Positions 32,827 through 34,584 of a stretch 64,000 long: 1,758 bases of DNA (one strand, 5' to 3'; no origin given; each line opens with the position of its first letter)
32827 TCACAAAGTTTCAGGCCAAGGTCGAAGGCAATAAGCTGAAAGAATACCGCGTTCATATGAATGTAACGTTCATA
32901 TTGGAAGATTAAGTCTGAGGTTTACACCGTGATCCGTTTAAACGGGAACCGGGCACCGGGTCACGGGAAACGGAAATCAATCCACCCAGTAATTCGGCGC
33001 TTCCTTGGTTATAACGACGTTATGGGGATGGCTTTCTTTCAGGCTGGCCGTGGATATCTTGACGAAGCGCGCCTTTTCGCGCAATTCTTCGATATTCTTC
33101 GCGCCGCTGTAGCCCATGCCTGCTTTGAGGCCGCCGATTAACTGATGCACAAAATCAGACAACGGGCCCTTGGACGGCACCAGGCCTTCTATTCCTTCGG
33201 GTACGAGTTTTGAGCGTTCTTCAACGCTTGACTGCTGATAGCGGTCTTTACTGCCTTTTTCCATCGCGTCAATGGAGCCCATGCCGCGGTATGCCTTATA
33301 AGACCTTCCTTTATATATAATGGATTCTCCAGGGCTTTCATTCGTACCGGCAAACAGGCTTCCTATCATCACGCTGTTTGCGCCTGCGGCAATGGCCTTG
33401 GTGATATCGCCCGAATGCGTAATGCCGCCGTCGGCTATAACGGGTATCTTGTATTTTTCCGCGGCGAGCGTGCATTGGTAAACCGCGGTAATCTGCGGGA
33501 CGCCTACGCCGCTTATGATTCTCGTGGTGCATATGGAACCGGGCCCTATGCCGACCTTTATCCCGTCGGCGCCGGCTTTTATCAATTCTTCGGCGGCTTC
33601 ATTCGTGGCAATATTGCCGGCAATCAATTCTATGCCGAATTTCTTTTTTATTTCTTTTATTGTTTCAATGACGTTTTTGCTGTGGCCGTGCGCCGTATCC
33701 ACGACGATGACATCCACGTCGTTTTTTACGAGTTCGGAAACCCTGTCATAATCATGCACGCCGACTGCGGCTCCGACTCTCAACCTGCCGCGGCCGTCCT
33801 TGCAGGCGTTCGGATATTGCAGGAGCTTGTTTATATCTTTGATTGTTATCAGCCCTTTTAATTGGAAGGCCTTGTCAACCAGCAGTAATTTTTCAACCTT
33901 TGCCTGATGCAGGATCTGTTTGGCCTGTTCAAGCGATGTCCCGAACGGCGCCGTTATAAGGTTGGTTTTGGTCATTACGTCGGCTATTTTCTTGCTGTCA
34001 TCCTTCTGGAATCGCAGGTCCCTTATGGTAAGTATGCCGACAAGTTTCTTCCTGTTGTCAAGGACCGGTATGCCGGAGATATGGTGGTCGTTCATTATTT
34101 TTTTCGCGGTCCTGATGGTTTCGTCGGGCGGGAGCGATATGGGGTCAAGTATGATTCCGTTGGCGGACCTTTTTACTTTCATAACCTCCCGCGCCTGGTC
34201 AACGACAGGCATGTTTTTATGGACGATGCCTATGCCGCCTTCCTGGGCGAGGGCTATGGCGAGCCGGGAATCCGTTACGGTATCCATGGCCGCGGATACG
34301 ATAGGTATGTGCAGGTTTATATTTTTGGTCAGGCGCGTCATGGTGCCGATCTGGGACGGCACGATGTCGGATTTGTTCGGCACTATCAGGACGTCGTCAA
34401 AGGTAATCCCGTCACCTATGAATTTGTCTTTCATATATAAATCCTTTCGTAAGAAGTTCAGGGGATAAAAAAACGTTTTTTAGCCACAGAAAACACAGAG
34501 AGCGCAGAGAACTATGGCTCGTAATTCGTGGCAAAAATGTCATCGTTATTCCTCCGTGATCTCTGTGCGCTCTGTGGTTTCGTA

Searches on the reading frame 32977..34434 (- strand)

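Call 49: search_protein_families(library=ncbifam, proteins=[window:32977-34434:-], max_evalue=0.01)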
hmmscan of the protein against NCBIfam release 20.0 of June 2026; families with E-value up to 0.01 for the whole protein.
window:32977-34434:- (485 aa): 52 families (the best 25 are shown)
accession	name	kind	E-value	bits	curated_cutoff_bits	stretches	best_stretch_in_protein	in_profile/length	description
TIGR01302.1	IMP_dehydrog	equivalog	1.8e-184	613.8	481.5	1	9-453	1-450/450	IMP dehydrogenase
NF005311.0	PRK06843.1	equivalog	1.2e-138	462.4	779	2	196-474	120-401/404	inosine 5-monophosphate dehydrogenase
NF005869.0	PRK07807.1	equivalog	1.2e-98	331.2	549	1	9-472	12-476/479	GuaB1 family IMP dehydrogenase-related protein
NF052358.1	GMPRedGuaB1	equivalog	5e-96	322.7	675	1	8-470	11-474/479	GMP reductase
NF005493.0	PRK07107.1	equivalog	9.6e-92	308.1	585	1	10-478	10-496/502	IMP dehydrogenase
TIGR01303.1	IMP_DH_rel_1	equivalog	1.4e-90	304.5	562.75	1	9-471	11-473/475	GuaB1 family IMP dehydrogenase-related protein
NF003470.0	PRK05096.1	equivalog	2.5e-59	201.2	397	2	216-462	97-338/347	GMP reductase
NF003966.0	PRK05458.1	equivalog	4.4e-58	197.1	344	2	223-459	92-316/327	GMP reductase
TIGR01305.1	GMP_reduct_1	equivalog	5.3e-57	193.4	492.15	1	217-461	97-336/343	GMP reductase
TIGR01306.1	GMP_reduct_2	equivalog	1.8e-52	178.9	465.65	2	223-454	88-308/321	GMP reductase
TIGR01304.1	IMP_DH_rel_2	equivalog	4.3e-33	115.1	342.1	2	244-452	162-359/365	GuaB3 family IMP dehydrogenase-related protein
TIGR03151.1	enACPred_II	equivalog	2.1e-11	43.7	453.1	2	240-381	86-212/307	enoyl-[acyl-carrier-protein] reductase FabK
NF011449.0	PRK14869.2-5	equivalog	3.5e-11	42.8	411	2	147-247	66-164/451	putative manganese-dependent inorganic diphosphatase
TIGR01186.1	proV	subfamily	1.3e-10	41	326.6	2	80-197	237-349/363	betaine/proline/choline family ABC transporter ATP-binding protein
NF011443.0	PRK14869.1-5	equivalog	1.3e-09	37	335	2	147-203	68-123/546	putative manganese-dependent inorganic diphosphatase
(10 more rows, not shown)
